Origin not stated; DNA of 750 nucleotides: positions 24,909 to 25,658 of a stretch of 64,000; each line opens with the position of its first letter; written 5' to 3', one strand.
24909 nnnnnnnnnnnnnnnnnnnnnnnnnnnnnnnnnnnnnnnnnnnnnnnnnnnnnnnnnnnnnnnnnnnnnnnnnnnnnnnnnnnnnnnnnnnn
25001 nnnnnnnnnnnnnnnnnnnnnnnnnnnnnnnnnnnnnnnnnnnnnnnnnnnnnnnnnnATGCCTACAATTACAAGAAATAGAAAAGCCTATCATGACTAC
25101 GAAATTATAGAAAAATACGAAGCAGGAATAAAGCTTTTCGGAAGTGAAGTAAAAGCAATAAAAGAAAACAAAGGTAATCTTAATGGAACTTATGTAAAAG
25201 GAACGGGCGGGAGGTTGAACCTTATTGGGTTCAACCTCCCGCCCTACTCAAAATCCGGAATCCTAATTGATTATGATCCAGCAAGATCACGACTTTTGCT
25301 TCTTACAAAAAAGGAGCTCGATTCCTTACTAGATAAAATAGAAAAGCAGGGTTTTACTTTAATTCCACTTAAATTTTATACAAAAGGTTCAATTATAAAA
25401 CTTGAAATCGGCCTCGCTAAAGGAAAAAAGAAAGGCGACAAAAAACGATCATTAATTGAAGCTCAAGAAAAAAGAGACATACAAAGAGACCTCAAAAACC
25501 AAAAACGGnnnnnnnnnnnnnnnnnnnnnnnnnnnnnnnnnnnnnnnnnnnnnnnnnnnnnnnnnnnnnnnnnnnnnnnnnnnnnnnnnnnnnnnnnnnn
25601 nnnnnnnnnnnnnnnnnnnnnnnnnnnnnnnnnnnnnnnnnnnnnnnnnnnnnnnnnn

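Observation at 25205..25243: Perfect 17-bp GC-rich hairpin embedded in-frame in smpB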

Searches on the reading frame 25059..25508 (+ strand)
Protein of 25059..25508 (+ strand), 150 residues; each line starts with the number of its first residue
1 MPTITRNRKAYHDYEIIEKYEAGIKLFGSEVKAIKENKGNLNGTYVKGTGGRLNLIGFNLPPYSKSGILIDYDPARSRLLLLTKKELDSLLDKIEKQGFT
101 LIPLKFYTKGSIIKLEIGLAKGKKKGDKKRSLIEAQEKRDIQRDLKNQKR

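Call 7: search_solved_structures(query=window:25059-25508:+, show_alignments=3)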
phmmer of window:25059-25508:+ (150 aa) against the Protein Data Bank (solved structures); distinct sequences matched with E-value up to 0.001: 15.
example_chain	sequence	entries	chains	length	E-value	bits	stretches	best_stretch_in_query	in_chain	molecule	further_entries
7ljp_A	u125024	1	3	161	3.9e-33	117.7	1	4-144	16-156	SsrA-binding protein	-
7acj_5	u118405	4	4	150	1.7e-29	106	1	3-149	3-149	SsrA-binding protein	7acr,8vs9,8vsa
6q98_5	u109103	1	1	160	2.1e-29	105.7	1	3-149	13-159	SsrA-binding protein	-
7ac7_5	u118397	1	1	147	9e-29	103.6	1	5-149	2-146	SsrA-binding protein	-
7abz_5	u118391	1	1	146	1.6e-28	102.8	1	5-147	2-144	SsrA-binding protein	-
1j1h_A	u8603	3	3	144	1.6e-28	102.7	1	3-132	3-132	Small Protein B | SMALL PROTEIN B SMPB | SsrA-binding protein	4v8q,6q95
6q97_5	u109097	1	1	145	1.9e-28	102.5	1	5-147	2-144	SsrA-binding protein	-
3iyq_B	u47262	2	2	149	2.3e-28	102.3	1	4-132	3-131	SsrA-binding protein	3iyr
1p6v_A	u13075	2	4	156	1.7e-27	99.4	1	4-147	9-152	SsrA-binding protein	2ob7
2czj_A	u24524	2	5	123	3.3e-26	95.3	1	3-123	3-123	SsrA-binding protein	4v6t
1wjx_A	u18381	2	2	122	5.5e-26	94.6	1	4-123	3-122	SsrA-binding protein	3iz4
5zey_C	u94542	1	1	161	1.9e-25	92.8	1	4-146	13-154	SsrA-binding protein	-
1k8h_A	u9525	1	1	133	3.8e-23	85.3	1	4-127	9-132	Small protein B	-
1zc8_K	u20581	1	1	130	1.1e-22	83.9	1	4-124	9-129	SsrA-binding protein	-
6q9a_5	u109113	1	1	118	1.1e-22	83.9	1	5-121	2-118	SsrA-binding protein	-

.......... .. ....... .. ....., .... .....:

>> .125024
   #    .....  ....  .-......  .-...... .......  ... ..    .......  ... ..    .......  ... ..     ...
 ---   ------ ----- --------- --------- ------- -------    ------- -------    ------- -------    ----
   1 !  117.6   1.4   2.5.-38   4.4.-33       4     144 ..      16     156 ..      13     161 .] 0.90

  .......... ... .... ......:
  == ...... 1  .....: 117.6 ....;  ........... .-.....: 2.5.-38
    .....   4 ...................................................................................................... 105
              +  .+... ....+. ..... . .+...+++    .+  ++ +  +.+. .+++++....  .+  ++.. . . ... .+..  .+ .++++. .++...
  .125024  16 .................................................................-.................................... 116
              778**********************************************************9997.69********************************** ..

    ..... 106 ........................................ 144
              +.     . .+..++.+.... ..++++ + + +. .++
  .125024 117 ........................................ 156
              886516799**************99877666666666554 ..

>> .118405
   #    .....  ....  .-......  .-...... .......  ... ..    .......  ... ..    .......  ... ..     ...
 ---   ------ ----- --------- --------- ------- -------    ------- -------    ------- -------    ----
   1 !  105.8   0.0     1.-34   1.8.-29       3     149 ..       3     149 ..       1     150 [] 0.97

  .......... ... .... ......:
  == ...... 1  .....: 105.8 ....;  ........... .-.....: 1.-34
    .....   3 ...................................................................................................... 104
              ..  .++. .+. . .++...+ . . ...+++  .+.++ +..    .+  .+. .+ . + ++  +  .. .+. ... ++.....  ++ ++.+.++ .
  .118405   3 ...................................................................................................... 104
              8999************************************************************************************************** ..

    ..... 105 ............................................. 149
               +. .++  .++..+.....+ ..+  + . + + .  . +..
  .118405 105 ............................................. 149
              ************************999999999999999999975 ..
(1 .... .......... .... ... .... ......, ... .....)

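Call 8: search_protein_families(library=pfam, proteins=[window:25059-25508:+])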
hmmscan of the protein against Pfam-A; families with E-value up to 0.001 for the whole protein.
window:25059-25508:+ (150 aa): 1 family
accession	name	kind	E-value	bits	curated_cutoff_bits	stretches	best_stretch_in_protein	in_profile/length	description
PF01668.23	SmpB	-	3e-45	154.1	27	1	4-147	1-143/143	SmpB protein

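Call 10: find_homologous_proteins(query=window:25059-25508:+, max_evalue=1e-20)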
Query window:25059-25508:+ (150 aa): 471 proteins with E <= 1e-20 among 520 candidates; the best 120 are listed.
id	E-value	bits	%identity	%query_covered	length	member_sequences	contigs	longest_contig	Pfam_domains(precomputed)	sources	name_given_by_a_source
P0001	3.2e-84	298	93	100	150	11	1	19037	PF01668.24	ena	-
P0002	1.8e-76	273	87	100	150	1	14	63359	PF01668.24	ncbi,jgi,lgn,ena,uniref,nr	ncbi:SsrA-binding protein [candidate division WWE3 bacterium CG_4_9_14_0_2_um_filter_35_11]|uniref:S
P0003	2.0e-75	270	85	100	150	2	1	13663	PF01668.24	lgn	-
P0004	3.4e-72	259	83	100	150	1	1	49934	PF01668.24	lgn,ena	-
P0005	1.6e-51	192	63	100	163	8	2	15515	PF01668.24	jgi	-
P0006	1.5e-49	186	60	97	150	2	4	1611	PF01668.24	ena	-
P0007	1.6e-49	186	60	95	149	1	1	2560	PF01668.24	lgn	-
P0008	2.6e-48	182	58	97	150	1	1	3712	PF01668.24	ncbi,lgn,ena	-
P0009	7.7e-46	174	57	98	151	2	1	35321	PF01668.24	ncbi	-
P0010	1.3e-45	173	55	100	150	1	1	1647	PF01668.24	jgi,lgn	-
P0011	2.8e-44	169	54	100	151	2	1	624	PF01668.24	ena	-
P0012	7.2e-44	167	57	97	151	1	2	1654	PF01668.24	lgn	-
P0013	1.9e-43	166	56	95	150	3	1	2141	PF01668.24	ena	-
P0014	3.2e-43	165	58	97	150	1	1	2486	PF01668.24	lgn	-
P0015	5.1e-43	164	55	97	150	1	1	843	PF01668.24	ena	-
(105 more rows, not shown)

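Call 12: find_encoding_contigs(protein=P0001, flank=3000, max_places=3)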
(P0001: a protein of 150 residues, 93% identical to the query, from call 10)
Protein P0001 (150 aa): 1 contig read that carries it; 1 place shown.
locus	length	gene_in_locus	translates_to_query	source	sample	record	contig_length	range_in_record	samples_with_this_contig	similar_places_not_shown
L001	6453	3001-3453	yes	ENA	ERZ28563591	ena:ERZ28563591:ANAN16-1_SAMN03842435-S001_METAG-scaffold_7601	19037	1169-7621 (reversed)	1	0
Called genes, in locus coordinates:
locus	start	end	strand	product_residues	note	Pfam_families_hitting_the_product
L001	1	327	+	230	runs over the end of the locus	PF18912:DZR_2 (weak), PF00156:Pribosyltran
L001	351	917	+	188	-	-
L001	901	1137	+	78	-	PF18901:DUF5657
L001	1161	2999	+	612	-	-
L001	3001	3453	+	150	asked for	PF01668:SmpB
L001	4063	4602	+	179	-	-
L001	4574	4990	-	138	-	PF01850:PIN, PF13470:PIN_3 (weak)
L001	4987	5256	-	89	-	-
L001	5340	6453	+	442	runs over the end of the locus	-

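Call 13: find_encoding_contigs(protein=P0002, flank=3000, max_places=3)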
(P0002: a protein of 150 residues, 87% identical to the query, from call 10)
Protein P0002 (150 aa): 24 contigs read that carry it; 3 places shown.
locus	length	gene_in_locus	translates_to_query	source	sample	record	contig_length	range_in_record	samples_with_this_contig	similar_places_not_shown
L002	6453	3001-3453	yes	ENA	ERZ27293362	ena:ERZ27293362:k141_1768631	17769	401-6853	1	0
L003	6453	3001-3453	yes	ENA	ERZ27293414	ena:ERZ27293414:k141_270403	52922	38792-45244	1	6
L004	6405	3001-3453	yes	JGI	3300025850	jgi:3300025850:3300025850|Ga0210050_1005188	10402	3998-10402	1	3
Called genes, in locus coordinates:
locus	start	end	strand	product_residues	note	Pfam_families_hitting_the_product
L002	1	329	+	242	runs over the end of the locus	?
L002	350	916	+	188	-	PF03703:bPH_2 (weak)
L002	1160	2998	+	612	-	-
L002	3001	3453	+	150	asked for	PF01668:SmpB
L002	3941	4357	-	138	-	PF01850:PIN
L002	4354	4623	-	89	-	PF04014:MazE_antitoxin (weak)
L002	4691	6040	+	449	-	-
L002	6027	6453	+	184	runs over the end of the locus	-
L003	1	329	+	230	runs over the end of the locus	PF18912:DZR_2 (weak), PF00156:Pribosyltran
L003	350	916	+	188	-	PF03703:bPH_2 (weak)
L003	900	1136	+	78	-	PF18901:DUF5657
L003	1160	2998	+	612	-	-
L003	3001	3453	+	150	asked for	PF01668:SmpB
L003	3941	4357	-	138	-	PF01850:PIN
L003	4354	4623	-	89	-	PF04014:MazE_antitoxin (weak)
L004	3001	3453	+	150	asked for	PF01668:SmpB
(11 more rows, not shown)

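Call 14: find_encoding_contigs(protein=P0003, flank=3000, max_places=3)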
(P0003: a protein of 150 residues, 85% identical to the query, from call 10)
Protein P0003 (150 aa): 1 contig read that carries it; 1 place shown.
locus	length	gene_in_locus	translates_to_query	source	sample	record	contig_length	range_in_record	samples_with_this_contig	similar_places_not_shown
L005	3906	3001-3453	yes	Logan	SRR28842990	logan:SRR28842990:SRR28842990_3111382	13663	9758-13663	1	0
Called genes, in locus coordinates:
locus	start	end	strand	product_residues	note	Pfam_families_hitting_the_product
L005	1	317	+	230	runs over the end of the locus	PF00156:Pribosyltran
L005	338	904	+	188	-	-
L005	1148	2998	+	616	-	-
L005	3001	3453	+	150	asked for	PF01668:SmpB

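Call 15: find_encoding_contigs(protein=P0004, flank=3000, max_places=3)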
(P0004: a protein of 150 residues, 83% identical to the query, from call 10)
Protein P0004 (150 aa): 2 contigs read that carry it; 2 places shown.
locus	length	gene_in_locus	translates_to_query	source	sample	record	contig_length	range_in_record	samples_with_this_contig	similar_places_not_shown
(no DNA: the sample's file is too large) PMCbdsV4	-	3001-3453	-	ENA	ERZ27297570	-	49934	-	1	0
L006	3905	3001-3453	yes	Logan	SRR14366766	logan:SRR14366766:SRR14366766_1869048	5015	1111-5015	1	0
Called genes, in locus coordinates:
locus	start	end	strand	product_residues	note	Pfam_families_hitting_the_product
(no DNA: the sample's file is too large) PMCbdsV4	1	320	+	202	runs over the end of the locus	PF00156:Pribosyltran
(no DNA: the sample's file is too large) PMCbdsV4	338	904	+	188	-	PF03703:bPH_2 (weak)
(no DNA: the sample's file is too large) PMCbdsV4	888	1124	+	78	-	PF18901:DUF5657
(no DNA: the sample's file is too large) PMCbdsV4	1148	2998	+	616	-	-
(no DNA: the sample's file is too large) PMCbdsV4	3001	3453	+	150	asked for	PF01668:SmpB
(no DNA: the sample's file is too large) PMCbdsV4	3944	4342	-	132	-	PF01850:PIN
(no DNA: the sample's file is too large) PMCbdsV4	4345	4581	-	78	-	PF01402:RHH_1 (weak), PF19807:DUF6290 (weak)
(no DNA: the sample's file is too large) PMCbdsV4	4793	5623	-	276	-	PF00398:RrnaAD, PF02390:Methyltransf_4 (weak), PF13649:Methyltransf_25 (weak)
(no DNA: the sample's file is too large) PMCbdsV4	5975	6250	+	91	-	-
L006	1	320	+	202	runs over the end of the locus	PF00156:Pribosyltran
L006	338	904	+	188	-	PF03703:bPH_2 (weak)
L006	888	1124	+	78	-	PF18901:DUF5657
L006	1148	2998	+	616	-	-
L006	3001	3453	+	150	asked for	PF01668:SmpB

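Call 18: find_related_loci(query=A1, collection=genome_contigs, flank=1500)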
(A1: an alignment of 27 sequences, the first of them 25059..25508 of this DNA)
Query A1 (150 aa) in genome_contigs; peptide patterns used: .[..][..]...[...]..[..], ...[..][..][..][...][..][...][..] (x = any residue, [..] = any of these).
600 stretches matched a pattern (row limit reached: there are more); 586 encode a relative of the query (tblastn E <= 1e-3); the best 80 are kept; 80 distinct loci.
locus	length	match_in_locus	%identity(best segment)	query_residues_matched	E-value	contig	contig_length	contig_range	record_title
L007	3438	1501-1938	47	1-146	4e-42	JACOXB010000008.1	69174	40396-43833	MAG: Candidatus Colwellbacteria bacterium isolate NC_groundwater_142_Ag_S-0.1um_47_15 S4_GD2017_2_S1_scaffold_832, whole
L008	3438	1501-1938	49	1-146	2e-40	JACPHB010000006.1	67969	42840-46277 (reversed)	MAG: Parcubacteria group bacterium isolate NC_groundwater_403_Ag_B-0.1um_39_20 GD18-4_B1_scaffold_339533, whole genome s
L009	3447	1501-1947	45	1-150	3e-39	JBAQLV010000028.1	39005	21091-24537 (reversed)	MAG: Thermodesulfovibrionales bacterium isolate MFD12052_ilm_asm_bin15 k127_12785, whole genome shotgun sequence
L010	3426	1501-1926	51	1-146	3e-39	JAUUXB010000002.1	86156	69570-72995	MAG: bacterium isolate CSMAG_54 CSMAG_54_k141_1068573_length_86156_cov_8.9301, whole genome shotgun sequence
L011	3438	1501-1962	47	1-148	3e-39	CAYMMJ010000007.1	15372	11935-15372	MAG TPA_asm: uncultured Candidatus Saccharibacteria bacterium isolate binchicken_co256_273 genome assembly, contig: NODE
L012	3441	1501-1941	45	1-148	7e-39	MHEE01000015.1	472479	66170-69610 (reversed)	MAG: Nitrospirae bacterium GWF2_44_13 gwf2_scaffold_38, whole genome shotgun sequence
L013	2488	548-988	45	1-148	1e-38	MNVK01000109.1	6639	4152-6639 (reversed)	MAG: Nitrospirae bacterium CG1_02_44_142 cg1_0.2_scaffold_12476_c, whole genome shotgun sequence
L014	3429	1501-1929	46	4-146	2e-38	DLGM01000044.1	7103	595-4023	MAG TPA_asm: Cyanobacteria bacterium UBA7694 UBA7694_contig_149424, whole genome shotgun sequence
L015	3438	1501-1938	49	1-146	1e-38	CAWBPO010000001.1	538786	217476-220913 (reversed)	MAG: uncultured bacterium isolate MFD04408.bin.1.52 genome assembly, contig: contig_41181, whole genome shotgun sequence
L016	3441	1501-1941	47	1-148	2e-37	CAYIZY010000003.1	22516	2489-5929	MAG TPA_asm: uncultured Candidatus Saccharibacteria bacterium isolate ERP119705_co9_47 genome assembly, contig: NODE_237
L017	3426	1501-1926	49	1-146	3e-37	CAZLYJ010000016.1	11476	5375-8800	MAG TPA_asm: uncultured Candidatus Saccharibacteria bacterium isolate SRP050083_co3_77 genome assembly, contig: NODE_509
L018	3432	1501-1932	43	4-148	2e-37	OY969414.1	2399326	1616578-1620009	MAG: uncultured Chlamydiales bacterium isolate MFD04463.bin.c.14 genome assembly, chromosome: 1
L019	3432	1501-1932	48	3-147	5e-37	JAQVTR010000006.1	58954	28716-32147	MAG: Candidatus Neomarinimicrobiota bacterium isolate STF1_37 NODE_949_length_58954_cov_5.298145_Sandtown_F1, whole geno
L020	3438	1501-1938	45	1-147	4e-37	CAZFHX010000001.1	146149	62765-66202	MAG TPA_asm: uncultured Deferribacterales bacterium isolate binchicken_co40_43 genome assembly, contig: NODE_130_length_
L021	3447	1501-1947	48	1-149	4e-37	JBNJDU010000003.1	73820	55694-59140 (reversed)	MAG: Patescibacteria group bacterium isolate Y23_30dBSe4.bin.19 NODE_96_length_73820_cov_9.032121, whole genome shotgun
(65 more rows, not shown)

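Call 19: find_related_loci(query=window:25059-25508:+, collection=metagenome_contigs, flank=1500)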
Query window:25059-25508:+ (150 aa) in metagenome_contigs; peptide patterns used: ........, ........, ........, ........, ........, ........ (x = any residue, [..] = any of these).
322 stretches matched a pattern; 48 encode a relative of the query (tblastn E <= 1e-3); 48 distinct loci.
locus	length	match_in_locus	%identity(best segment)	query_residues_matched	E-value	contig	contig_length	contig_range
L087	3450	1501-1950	87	1-150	3e-77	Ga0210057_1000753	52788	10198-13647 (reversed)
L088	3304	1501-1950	63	1-150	2e-53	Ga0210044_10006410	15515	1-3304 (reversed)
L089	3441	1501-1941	56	1-147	2e-47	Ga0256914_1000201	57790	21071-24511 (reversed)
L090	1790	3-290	92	55-150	2e-47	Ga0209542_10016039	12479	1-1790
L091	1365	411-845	53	3-147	4e-42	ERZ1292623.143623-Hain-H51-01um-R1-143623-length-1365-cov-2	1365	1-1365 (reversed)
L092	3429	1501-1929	44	7-150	5e-37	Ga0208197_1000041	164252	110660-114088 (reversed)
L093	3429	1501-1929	44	7-150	5e-37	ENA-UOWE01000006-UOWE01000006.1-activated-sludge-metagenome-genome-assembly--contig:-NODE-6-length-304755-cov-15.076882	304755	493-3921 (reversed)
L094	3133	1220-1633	46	7-148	9e-35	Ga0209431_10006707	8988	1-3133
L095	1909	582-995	46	7-148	7e-35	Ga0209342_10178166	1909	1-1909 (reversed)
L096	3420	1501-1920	44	1-141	2e-34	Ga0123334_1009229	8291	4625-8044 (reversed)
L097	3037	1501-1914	45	7-148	2e-34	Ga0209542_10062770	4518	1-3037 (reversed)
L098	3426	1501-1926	45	4-146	8e-34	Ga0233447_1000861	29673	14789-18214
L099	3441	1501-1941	42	4-149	1e-33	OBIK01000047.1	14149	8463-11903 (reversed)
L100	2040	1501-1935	45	1-146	1e-33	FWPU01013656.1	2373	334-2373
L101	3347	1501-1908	45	1-136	1e-32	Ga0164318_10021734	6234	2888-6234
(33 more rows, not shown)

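Call 34: find_encoding_contigs(protein=P0002, flank=10000, max_places=2)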
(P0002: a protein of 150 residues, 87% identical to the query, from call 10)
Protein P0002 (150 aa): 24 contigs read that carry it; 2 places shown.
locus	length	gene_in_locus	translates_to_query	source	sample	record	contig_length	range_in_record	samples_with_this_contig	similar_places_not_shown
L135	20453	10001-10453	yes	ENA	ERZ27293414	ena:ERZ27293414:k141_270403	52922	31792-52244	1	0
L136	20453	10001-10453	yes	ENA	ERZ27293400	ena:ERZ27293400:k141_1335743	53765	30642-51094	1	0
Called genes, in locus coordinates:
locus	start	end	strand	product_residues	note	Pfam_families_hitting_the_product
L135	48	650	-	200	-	-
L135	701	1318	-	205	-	-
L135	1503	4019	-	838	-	PF00317:Ribonuc_red_lgN, PF02867:Ribonuc_red_lgC, PF12637:TSCPD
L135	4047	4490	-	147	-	PF22811:Zn_ribbon_NrdR, PF03477:ATP-cone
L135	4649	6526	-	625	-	PF07728:AAA_5 (weak), PF00004:AAA, PF17862:AAA_lid_3, PF01434:Peptidase_M41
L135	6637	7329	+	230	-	PF18912:DZR_2 (weak), PF00156:Pribosyltran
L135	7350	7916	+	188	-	PF03703:bPH_2 (weak)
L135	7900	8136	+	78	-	PF18901:DUF5657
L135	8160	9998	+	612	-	-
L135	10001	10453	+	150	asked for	PF01668:SmpB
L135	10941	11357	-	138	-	PF01850:PIN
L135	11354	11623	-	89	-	PF04014:MazE_antitoxin (weak)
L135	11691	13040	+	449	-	-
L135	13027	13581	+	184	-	-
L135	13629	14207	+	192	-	-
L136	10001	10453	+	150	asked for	PF01668:SmpB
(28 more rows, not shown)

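Call 35: find_encoding_contigs(protein=P0001, flank=10000, max_places=1)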
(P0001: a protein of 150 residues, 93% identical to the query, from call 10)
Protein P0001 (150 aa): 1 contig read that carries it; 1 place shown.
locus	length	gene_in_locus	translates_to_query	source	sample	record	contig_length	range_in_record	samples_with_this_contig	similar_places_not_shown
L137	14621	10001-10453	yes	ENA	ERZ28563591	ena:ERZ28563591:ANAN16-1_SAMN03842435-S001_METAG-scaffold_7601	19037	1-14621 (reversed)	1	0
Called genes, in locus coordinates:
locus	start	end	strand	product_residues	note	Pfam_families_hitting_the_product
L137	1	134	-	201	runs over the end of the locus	PF10502:Peptidase_S26 (faint)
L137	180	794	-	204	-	-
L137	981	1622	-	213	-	PF00293:NUDIX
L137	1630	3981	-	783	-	PF02867:Ribonuc_red_lgC, PF12637:TSCPD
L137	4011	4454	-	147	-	PF22811:Zn_ribbon_NrdR, PF03477:ATP-cone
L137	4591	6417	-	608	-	PF00004:AAA, PF07728:AAA_5 (weak), PF17862:AAA_lid_3, PF01434:Peptidase_M41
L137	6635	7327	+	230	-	PF18912:DZR_2 (weak), PF00156:Pribosyltran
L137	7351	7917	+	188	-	-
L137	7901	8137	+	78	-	PF18901:DUF5657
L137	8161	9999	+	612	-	-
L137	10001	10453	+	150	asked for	PF01668:SmpB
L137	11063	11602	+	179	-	-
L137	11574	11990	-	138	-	PF01850:PIN, PF13470:PIN_3 (weak)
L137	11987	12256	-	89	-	-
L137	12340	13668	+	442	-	-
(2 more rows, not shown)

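Call 36: find_encoding_contigs(protein=P0003, flank=10000, max_places=1)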
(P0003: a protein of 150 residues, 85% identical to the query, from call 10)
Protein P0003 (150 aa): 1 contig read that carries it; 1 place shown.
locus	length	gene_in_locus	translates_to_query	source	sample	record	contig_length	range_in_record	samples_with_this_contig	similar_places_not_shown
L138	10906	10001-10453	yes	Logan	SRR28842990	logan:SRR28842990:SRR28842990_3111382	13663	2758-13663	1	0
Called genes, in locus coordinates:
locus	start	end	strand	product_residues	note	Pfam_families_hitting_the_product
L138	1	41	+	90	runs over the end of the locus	PF00216:Bac_DNA_binding, PF18291:HU-HIG (weak)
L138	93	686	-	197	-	-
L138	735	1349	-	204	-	-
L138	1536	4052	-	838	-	PF00317:Ribonuc_red_lgN, PF02867:Ribonuc_red_lgC, PF12637:TSCPD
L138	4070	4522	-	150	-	PF22811:Zn_ribbon_NrdR, PF03477:ATP-cone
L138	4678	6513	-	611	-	PF00004:AAA, PF07728:AAA_5, PF17862:AAA_lid_3, PF01434:Peptidase_M41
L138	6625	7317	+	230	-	PF00156:Pribosyltran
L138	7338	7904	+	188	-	-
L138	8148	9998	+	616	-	-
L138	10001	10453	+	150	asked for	PF01668:SmpB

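Call 51: list_cluster_members(proteins=[P0001, P0003, P0004, window:25059-25508:+])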
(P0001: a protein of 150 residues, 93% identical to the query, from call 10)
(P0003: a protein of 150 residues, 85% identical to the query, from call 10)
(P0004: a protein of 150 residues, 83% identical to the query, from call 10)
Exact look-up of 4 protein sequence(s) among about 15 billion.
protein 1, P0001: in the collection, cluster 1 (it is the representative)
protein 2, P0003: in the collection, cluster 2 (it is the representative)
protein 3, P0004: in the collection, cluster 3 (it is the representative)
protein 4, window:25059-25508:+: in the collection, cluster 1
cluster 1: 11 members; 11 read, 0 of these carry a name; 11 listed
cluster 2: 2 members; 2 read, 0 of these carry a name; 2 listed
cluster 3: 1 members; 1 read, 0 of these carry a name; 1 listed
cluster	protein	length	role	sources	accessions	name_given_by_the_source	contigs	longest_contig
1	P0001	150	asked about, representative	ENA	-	-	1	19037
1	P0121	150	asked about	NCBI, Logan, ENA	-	-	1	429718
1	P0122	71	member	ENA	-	-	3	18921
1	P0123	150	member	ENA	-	-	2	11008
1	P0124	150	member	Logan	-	-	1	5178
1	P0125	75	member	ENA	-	-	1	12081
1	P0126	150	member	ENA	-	-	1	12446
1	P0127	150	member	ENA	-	-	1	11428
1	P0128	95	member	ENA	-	-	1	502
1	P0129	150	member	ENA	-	-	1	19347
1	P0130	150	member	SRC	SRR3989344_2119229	-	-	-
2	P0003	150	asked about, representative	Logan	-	-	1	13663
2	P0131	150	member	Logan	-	-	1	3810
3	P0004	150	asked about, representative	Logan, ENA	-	-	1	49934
